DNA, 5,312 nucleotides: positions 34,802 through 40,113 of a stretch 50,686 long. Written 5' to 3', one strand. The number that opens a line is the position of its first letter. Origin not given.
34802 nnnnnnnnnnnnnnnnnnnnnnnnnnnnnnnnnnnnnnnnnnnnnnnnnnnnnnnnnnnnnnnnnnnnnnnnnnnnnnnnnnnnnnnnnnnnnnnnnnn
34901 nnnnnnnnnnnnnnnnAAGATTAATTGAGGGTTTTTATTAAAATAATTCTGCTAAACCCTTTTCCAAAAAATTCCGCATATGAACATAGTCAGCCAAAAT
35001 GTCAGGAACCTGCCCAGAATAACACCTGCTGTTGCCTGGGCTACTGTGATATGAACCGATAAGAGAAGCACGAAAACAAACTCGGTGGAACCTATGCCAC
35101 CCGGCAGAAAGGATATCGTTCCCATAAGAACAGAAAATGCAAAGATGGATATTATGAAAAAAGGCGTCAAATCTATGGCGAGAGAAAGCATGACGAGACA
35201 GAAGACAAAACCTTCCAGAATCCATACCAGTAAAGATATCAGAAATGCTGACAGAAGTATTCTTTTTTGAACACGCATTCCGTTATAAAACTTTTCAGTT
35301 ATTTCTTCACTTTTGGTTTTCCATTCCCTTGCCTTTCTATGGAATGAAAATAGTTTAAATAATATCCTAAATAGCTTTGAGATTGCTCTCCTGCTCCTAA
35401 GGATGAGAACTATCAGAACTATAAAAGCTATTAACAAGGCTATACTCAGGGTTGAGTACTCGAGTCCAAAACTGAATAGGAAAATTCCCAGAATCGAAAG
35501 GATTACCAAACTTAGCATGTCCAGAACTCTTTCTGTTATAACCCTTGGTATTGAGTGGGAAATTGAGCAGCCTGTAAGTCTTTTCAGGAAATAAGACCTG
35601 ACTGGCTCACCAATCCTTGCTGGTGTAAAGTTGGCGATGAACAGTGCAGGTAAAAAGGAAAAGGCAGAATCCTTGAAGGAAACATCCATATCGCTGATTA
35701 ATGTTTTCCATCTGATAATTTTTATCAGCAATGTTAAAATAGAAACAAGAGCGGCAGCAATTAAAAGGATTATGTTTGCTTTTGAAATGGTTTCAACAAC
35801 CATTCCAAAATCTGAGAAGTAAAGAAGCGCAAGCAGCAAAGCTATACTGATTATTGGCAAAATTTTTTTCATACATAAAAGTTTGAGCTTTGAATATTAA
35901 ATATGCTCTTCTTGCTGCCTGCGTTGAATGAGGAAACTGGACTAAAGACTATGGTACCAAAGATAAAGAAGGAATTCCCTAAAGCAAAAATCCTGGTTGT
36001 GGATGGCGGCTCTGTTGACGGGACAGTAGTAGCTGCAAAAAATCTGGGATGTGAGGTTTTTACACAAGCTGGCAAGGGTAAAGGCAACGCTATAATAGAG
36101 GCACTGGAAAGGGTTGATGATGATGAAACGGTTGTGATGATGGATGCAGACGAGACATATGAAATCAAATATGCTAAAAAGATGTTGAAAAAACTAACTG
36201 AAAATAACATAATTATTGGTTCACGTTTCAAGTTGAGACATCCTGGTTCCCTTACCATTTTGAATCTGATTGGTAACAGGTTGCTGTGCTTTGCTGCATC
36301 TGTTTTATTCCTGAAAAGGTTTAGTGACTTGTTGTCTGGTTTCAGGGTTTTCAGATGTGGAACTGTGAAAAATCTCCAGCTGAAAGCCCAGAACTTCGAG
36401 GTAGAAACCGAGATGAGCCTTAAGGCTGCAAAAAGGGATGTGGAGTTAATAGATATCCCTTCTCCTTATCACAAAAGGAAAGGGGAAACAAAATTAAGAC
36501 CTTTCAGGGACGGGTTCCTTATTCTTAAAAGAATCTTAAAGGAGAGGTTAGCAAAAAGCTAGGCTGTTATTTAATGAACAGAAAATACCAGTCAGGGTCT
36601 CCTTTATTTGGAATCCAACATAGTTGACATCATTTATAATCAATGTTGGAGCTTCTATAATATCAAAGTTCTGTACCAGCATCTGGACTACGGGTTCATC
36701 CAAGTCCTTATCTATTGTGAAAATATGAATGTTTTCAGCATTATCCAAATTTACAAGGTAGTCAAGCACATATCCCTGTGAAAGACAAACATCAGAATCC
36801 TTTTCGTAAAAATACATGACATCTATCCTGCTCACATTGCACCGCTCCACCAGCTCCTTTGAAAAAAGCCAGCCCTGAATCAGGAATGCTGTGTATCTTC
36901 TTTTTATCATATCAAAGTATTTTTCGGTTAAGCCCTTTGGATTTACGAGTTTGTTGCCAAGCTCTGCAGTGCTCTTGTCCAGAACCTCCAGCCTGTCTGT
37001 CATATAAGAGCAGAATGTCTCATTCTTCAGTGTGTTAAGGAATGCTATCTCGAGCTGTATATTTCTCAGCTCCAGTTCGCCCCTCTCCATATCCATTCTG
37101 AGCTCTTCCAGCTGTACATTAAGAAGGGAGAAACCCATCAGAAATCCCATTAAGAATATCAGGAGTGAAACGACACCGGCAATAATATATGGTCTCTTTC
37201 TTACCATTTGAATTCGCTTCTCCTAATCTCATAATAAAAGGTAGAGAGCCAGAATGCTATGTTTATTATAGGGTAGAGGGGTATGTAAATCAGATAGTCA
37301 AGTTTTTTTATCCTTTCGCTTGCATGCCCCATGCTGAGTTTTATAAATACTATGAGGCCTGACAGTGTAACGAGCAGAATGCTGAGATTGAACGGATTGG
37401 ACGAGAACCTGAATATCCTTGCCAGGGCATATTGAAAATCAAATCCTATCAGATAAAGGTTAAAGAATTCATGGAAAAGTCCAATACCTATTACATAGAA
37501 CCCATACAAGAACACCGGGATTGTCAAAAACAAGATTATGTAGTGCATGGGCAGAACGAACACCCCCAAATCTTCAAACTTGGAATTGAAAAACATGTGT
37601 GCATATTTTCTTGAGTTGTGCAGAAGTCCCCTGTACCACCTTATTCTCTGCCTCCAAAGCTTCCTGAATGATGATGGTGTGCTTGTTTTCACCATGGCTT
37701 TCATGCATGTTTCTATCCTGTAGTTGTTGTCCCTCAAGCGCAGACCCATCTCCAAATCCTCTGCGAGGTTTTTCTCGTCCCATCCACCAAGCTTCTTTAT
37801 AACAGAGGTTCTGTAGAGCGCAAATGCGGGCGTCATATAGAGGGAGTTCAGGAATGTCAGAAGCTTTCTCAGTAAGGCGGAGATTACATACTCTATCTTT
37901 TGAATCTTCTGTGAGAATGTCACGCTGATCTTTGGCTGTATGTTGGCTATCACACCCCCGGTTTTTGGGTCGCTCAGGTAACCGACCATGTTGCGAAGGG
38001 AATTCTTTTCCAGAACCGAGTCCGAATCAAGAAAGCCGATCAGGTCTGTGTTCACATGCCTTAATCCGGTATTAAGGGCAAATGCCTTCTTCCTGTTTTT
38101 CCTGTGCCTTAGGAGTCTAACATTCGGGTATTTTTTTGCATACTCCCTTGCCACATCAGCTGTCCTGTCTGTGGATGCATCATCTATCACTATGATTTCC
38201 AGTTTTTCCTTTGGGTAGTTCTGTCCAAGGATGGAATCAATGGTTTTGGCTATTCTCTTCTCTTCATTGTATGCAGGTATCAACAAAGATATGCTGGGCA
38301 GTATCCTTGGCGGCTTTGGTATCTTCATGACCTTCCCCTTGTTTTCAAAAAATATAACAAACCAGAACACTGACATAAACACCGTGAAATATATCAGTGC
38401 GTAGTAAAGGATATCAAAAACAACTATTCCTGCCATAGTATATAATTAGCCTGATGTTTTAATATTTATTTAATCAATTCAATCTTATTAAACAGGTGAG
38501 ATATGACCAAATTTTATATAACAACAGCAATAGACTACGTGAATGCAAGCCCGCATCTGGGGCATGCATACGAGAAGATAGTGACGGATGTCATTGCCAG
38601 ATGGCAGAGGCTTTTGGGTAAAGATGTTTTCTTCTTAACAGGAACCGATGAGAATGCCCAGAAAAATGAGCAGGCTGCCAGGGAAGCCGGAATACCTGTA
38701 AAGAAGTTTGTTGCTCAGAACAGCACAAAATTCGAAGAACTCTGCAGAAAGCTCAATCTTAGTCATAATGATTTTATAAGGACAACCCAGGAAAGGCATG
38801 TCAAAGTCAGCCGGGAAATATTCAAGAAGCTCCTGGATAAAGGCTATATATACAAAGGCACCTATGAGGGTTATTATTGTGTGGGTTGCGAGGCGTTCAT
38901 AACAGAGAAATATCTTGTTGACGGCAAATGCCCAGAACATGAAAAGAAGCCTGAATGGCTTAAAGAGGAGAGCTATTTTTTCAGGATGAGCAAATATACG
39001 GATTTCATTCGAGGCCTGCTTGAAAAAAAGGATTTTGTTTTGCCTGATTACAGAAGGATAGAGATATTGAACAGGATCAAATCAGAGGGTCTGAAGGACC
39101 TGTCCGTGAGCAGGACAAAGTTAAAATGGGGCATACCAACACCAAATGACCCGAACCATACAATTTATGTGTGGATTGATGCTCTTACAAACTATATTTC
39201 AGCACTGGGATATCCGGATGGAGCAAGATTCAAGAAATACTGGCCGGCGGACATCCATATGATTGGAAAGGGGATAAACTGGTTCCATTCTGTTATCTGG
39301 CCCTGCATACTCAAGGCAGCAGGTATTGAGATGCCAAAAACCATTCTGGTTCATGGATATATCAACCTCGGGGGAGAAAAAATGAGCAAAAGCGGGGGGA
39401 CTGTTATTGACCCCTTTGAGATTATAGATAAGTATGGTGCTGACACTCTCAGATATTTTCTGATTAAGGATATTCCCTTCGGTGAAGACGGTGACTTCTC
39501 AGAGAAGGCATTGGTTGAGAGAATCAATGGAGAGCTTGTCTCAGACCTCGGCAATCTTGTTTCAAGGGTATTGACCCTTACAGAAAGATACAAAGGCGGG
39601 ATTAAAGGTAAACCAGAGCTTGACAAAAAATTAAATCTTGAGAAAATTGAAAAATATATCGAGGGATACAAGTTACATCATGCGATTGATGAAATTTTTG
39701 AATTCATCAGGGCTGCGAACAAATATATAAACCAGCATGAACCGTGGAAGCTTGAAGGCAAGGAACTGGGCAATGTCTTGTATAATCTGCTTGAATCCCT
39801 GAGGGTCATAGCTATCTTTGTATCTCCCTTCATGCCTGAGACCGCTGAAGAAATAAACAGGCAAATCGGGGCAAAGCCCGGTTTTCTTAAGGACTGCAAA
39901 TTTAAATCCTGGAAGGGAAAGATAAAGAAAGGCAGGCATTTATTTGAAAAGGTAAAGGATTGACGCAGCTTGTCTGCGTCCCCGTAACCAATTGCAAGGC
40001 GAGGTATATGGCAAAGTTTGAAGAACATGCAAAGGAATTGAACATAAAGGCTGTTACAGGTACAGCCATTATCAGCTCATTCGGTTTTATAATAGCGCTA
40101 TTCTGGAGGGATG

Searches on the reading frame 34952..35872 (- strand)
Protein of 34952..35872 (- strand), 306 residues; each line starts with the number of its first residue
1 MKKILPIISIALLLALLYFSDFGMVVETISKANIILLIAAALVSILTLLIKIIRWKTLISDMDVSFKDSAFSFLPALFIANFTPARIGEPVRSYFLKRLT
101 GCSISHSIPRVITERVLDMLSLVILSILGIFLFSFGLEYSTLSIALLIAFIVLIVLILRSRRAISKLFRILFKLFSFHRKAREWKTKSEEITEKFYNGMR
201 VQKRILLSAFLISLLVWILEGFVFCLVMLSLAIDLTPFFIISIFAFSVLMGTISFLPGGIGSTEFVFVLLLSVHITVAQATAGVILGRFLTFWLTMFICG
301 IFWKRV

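Call 30: search_protein_families(library=pfam, proteins=[window:34952-35872:-])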
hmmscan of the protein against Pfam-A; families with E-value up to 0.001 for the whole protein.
window:34952-35872:- (306 aa): 1 family
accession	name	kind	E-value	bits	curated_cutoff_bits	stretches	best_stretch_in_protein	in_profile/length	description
PF03706.18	LPG_synthase_TM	-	6.2e-54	183.9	33.4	1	7-298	2-301/302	Lysylphosphatidylglycerol synthase TM region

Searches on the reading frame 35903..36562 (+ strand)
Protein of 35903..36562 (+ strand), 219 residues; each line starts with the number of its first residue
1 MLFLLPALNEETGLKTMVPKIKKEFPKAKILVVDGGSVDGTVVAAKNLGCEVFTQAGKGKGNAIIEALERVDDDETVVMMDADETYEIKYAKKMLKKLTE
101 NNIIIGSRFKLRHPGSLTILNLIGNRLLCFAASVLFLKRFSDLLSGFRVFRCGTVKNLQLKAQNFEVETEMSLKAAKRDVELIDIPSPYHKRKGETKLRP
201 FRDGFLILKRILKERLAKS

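Call 31: search_protein_families(library=pfam, proteins=[window:35903-36562:+])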
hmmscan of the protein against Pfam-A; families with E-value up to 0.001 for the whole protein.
window:35903-36562:+ (219 aa): 1 family
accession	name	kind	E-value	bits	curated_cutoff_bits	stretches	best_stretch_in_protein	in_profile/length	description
PF00535.33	Glycos_transf_2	-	6e-16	59.3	23.3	1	5-122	4-129/168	Glycosyl transferase family 2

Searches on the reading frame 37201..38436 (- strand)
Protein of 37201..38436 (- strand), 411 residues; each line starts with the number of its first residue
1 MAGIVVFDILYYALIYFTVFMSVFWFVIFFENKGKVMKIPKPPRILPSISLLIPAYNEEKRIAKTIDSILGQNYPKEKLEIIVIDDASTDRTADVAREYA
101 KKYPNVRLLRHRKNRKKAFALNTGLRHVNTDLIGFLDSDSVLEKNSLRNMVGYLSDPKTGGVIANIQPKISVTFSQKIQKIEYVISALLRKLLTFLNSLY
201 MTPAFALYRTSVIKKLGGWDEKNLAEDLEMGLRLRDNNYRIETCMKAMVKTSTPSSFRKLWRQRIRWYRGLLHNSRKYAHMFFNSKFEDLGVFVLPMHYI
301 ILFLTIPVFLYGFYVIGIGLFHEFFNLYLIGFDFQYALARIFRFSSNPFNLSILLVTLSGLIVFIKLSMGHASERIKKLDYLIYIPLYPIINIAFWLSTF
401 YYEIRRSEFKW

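Call 31: search_protein_families(library=pfam, proteins=[window:37201-38436:-])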
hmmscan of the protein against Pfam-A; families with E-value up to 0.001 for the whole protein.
window:37201-38436:- (411 aa): 6 families
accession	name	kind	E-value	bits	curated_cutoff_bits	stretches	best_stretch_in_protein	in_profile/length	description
PF00535.33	Glycos_transf_2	-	1e-41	143.1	23.3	1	50-216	1-167/168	Glycosyl transferase family 2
PF13641.12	Glyco_tranf_2_3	-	9.5e-36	124.4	27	1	47-270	1-230/230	Glycosyltransferase like family 2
PF13632.12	Glyco_trans_2_3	-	7.6e-24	85.1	27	1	133-314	2-197/198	Glycosyl transferase family group 2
PF13506.12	Glyco_transf_21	-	9.1e-14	51.7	21.7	1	115-269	16-174/174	Glycosyl transferase family 21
PF10111.15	Glyco_tranf_2_2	-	5.5e-12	46.2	27.3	1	50-246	1-211/276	Glycosyltransferase like family 2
PF03142.21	Chitin_synth_2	-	3.8e-06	26.3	27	0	237-393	340-474/527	Chitin synthase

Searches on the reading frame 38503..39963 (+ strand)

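Call 31: search_protein_families(library=pfam, proteins=[window:38503-39963:+])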
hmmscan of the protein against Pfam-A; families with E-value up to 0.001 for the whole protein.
window:38503-39963:+ (486 aa): 5 families
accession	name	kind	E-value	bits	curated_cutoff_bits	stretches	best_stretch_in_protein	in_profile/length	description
PF09334.17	tRNA-synt_1g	-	3.2e-109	365.7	20.1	2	147-357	173-391/391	tRNA synthetases class I (M)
PF00133.28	tRNA-synt_1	-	5.9e-33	114.7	22.7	2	3-214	24-244/414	tRNA synthetases class I (I, L, M and V)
PF01406.26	tRNA-synt_1e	-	3e-17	63.4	27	2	13-121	19-126/301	tRNA synthetases class I (C) catalytic domain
PF08264.19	Anticodon_1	-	3.1e-09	37.3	25.1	1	380-458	13-96/148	Anticodon-binding domain of tRNA ligase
PF19303.5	Anticodon_3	-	0.00094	19.5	23.5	0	378-458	21-104/152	Anticodon binding domain of methionyl tRNA ligase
